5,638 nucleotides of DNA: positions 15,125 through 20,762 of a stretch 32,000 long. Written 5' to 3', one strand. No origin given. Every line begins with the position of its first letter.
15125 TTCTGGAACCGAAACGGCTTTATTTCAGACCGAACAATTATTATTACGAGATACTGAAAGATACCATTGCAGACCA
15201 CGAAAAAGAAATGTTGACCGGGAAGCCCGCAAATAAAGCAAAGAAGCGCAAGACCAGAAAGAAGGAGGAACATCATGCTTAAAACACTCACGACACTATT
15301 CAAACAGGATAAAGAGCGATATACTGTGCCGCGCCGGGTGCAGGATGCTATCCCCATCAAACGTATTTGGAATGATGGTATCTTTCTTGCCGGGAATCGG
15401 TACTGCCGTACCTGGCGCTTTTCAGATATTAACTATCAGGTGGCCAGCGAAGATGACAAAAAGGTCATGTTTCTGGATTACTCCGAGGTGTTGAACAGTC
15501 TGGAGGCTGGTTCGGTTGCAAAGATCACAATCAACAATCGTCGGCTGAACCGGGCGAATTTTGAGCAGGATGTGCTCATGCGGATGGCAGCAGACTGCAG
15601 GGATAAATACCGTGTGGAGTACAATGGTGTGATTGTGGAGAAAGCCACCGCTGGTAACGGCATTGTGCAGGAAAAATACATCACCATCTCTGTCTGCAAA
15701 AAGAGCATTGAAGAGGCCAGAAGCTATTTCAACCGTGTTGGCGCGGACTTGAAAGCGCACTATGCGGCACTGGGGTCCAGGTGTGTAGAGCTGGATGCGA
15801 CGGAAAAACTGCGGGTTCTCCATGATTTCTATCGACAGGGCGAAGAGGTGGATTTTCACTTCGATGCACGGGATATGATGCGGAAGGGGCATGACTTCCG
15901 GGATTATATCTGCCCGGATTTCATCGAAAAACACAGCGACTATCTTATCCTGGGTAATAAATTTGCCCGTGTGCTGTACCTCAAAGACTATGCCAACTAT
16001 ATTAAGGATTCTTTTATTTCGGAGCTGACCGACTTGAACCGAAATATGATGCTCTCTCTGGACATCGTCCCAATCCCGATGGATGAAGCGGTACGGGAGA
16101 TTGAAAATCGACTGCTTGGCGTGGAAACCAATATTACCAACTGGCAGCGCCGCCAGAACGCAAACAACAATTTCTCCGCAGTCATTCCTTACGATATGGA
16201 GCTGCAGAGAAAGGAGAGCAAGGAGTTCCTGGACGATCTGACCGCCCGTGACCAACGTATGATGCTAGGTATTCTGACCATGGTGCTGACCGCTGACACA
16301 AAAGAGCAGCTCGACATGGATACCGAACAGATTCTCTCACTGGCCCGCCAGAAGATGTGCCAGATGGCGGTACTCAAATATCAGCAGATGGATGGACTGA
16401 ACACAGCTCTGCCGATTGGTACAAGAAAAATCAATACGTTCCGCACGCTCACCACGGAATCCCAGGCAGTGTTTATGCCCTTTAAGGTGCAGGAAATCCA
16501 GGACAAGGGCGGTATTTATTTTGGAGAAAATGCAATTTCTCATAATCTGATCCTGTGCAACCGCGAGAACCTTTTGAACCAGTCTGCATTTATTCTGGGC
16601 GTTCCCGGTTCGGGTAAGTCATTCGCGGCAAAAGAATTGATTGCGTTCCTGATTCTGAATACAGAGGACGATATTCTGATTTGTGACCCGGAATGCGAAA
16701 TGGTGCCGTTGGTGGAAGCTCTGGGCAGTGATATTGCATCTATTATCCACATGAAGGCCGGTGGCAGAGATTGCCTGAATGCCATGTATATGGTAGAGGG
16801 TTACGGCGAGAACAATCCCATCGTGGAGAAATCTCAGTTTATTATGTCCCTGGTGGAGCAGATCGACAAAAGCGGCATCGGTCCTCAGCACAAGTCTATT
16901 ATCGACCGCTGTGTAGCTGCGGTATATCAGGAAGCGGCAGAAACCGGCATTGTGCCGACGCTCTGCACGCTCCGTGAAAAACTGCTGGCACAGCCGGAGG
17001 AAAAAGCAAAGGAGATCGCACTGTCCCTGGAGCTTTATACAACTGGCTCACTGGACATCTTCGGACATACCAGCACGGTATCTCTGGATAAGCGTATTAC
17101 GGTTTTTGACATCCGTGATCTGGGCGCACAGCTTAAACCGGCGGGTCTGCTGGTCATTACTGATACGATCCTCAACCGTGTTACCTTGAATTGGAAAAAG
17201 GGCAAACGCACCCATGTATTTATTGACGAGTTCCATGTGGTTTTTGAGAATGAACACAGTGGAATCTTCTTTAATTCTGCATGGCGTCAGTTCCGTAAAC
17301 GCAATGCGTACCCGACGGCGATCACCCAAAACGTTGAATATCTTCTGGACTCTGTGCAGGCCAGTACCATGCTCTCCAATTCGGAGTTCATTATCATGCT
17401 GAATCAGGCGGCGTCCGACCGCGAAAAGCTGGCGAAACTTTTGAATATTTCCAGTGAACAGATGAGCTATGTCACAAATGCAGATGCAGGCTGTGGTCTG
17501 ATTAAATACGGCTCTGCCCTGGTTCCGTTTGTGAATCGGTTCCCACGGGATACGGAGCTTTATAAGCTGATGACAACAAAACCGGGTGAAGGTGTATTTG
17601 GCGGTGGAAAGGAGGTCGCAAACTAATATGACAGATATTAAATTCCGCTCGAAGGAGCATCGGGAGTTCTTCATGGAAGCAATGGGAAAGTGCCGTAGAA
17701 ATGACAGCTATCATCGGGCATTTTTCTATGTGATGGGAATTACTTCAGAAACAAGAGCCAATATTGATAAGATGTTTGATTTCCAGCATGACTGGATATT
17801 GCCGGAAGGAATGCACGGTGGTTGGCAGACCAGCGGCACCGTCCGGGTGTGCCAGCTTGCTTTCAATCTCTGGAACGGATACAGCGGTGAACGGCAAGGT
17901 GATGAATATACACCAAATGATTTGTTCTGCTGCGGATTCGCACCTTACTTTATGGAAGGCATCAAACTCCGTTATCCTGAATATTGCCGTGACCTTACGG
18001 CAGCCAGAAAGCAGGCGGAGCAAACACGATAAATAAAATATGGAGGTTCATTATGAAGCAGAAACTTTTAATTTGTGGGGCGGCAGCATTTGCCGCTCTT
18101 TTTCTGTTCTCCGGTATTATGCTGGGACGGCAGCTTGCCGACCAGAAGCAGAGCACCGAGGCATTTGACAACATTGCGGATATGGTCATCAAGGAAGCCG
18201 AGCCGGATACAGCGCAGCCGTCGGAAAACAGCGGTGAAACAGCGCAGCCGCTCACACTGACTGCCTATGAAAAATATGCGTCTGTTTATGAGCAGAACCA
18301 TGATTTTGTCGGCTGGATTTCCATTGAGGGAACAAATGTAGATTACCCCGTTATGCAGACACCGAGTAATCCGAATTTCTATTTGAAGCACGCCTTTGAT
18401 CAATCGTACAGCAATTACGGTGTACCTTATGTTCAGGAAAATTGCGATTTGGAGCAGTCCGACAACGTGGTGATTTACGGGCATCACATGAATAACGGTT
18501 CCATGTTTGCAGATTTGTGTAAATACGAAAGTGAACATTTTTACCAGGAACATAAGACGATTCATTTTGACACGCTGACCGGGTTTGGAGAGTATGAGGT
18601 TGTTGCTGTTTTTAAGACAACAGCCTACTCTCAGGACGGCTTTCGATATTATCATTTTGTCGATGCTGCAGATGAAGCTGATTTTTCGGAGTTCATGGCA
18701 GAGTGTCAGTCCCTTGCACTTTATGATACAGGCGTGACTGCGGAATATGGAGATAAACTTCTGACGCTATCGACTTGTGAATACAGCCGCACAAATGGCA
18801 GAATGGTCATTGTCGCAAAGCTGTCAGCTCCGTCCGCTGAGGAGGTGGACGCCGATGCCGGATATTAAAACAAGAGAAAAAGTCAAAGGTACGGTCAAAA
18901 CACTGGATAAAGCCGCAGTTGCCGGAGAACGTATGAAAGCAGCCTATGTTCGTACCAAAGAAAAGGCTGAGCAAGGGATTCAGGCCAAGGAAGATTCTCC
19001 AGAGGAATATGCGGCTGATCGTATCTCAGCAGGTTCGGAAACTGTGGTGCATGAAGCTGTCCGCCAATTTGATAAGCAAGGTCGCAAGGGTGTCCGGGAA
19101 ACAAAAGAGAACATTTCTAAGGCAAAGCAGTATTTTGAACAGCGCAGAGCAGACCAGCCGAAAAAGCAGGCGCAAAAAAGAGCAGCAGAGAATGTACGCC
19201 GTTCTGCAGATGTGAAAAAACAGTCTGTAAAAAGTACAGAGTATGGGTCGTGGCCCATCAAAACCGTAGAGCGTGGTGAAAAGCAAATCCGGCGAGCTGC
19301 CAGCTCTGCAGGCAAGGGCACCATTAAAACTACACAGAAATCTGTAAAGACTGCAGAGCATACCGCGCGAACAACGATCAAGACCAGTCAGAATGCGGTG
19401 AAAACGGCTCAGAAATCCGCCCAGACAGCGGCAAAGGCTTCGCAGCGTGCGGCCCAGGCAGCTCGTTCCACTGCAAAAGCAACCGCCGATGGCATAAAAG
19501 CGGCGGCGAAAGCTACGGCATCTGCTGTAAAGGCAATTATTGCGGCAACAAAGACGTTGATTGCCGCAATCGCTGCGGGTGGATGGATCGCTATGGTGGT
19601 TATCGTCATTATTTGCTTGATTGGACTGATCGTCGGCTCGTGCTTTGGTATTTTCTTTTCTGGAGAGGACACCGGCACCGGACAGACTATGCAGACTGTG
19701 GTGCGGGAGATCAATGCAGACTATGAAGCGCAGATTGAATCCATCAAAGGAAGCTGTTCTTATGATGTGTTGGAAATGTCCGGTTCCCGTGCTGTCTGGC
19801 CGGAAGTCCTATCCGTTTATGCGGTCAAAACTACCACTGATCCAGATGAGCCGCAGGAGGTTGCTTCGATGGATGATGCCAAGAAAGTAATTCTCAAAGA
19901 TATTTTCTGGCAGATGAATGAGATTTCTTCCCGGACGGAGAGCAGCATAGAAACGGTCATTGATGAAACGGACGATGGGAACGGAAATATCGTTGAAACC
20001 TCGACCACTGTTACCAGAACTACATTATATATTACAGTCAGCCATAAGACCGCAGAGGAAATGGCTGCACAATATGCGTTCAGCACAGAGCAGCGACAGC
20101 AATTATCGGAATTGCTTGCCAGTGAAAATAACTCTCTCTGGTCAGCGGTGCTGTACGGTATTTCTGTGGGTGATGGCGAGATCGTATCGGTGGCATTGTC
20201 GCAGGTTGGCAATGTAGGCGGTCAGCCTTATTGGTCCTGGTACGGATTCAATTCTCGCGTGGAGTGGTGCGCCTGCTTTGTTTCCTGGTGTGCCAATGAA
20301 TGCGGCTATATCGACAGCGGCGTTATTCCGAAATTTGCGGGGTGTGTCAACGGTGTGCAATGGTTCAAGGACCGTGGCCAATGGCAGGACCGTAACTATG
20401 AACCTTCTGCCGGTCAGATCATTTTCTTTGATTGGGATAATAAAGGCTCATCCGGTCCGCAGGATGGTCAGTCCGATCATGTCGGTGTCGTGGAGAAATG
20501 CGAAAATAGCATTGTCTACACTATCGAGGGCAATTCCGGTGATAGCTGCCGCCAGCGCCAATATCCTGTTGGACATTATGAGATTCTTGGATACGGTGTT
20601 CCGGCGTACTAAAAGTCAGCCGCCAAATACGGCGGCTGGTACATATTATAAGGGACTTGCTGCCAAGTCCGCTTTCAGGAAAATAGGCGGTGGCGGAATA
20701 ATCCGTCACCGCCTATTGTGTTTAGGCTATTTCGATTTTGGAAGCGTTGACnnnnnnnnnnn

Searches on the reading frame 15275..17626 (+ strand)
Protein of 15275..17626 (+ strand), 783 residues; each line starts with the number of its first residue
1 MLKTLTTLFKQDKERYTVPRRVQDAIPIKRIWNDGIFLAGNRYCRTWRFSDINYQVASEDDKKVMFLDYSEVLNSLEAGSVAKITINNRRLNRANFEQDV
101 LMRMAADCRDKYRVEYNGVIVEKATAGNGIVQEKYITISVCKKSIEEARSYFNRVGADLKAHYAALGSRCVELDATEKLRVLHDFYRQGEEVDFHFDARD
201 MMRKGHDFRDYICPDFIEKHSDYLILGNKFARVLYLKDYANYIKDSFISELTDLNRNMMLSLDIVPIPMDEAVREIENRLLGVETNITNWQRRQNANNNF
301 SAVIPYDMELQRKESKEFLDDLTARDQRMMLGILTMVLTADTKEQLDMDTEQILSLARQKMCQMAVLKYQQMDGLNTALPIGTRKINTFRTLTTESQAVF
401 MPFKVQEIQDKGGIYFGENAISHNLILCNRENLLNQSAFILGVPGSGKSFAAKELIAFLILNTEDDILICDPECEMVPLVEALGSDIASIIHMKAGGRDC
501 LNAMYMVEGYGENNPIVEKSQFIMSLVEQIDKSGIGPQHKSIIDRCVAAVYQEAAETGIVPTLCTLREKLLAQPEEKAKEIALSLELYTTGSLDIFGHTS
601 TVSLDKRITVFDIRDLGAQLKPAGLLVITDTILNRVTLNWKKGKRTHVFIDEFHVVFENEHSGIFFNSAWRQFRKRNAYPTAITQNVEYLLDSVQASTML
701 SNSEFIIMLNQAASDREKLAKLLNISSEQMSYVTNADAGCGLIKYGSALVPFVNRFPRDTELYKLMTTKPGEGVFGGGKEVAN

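Call 7: search_protein_families(library=pfam, proteins=[window:15275-17626:+], max_evalue=0.001)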
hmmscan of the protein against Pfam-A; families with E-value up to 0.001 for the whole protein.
window:15275-17626:+ (783 aa): 3 families
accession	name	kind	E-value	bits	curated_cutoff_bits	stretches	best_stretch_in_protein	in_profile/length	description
PF12846.13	AAA_10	-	2e-09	37.4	27.5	1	435-728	21-321/362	AAA-like domain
PF19044.6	P-loop_TraG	-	1.3e-08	34.3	25.8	1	604-732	210-341/413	TraG P-loop domain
PF01935.23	DUF87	-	0.00034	21.2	23.2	0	431-491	19-79/220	Helicase HerA, central domain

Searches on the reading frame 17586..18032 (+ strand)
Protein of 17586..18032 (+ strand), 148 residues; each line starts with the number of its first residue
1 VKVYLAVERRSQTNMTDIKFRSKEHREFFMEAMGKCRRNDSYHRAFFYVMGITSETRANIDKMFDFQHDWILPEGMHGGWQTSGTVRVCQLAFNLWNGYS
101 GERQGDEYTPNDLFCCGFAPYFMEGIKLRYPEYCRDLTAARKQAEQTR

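Call 7: search_protein_families(library=pfam, proteins=[window:17586-18032:+], max_evalue=0.001)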
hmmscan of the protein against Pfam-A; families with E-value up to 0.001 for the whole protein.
window:17586-18032:+ (148 aa): 1 family
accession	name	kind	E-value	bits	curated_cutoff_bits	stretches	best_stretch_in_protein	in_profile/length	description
PF19552.4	DUF6075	-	5e-52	175.6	23.8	1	15-138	1-125/129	Family of unknown function (DUF6075)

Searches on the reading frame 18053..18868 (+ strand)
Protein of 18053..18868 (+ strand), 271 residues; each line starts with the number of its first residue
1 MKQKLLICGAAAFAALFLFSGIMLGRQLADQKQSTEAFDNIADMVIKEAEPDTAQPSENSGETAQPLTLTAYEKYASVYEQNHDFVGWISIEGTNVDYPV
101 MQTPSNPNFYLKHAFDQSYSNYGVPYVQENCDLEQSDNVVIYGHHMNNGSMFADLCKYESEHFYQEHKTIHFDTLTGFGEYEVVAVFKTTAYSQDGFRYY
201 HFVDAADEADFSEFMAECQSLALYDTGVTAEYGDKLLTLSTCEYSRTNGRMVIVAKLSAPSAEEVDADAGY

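Call 7: search_protein_families(library=pfam, proteins=[window:18053-18868:+], max_evalue=0.001)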
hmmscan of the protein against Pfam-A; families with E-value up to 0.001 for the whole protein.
window:18053-18868:+ (271 aa): 1 family
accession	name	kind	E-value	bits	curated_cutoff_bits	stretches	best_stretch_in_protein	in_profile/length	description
PF04203.18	Sortase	-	6.2e-16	58.7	26.6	1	89-257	1-124/125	Sortase domain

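Call 60: search_protein_families(library=ncbifam, proteins=[window:18053-18868:+], max_evalue=0.001)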
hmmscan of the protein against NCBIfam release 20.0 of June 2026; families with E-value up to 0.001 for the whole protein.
window:18053-18868:+ (271 aa): 2 families
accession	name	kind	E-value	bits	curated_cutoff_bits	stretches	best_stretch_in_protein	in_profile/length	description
TIGR03064.1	sortase_srtB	equivalog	7.5e-45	153.1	153.75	1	11-253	10-235/235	class B sortase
NF040525.1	SrtB_LPKTxSAVK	exception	4.2e-13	48.8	200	1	59-243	39-224/261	class B sortase, LPKTxAVK-specific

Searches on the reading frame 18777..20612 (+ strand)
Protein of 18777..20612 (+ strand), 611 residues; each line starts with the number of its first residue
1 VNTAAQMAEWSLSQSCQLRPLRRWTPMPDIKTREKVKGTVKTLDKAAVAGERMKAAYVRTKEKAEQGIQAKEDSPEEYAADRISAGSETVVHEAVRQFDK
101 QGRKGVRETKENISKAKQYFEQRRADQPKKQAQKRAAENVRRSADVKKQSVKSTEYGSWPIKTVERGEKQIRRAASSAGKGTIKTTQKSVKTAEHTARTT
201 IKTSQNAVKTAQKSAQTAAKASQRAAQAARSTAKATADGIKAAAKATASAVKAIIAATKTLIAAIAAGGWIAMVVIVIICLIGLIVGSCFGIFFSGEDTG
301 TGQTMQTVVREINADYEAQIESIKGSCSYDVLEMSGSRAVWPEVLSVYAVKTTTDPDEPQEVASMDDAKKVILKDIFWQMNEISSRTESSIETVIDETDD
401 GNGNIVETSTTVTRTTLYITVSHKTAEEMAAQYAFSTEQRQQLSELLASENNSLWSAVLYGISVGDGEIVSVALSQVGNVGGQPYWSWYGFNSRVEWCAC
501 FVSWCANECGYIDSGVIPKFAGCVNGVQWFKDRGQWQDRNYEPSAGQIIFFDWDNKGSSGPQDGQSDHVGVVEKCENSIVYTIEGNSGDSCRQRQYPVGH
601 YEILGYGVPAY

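Call 7: search_protein_families(library=pfam, proteins=[window:18777-20612:+], max_evalue=0.001)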
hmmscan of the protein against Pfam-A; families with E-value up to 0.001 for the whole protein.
window:18777-20612:+ (611 aa): 1 family
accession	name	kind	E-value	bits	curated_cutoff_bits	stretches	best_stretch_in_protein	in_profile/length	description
PF05257.22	CHAP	-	1.3e-13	51.7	26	1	493-586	4-81/81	CHAP domain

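Call 60: search_protein_families(library=ncbifam, proteins=[window:18777-20612:+], max_evalue=0.001)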
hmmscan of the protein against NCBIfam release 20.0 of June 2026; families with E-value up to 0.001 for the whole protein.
window:18777-20612:+ (611 aa): 1 family
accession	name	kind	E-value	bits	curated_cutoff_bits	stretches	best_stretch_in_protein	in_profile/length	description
TIGR02594.1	TIGR02594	subfamily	0.00087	19.6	70.55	0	490-596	34-122/132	TIGR02594 family protein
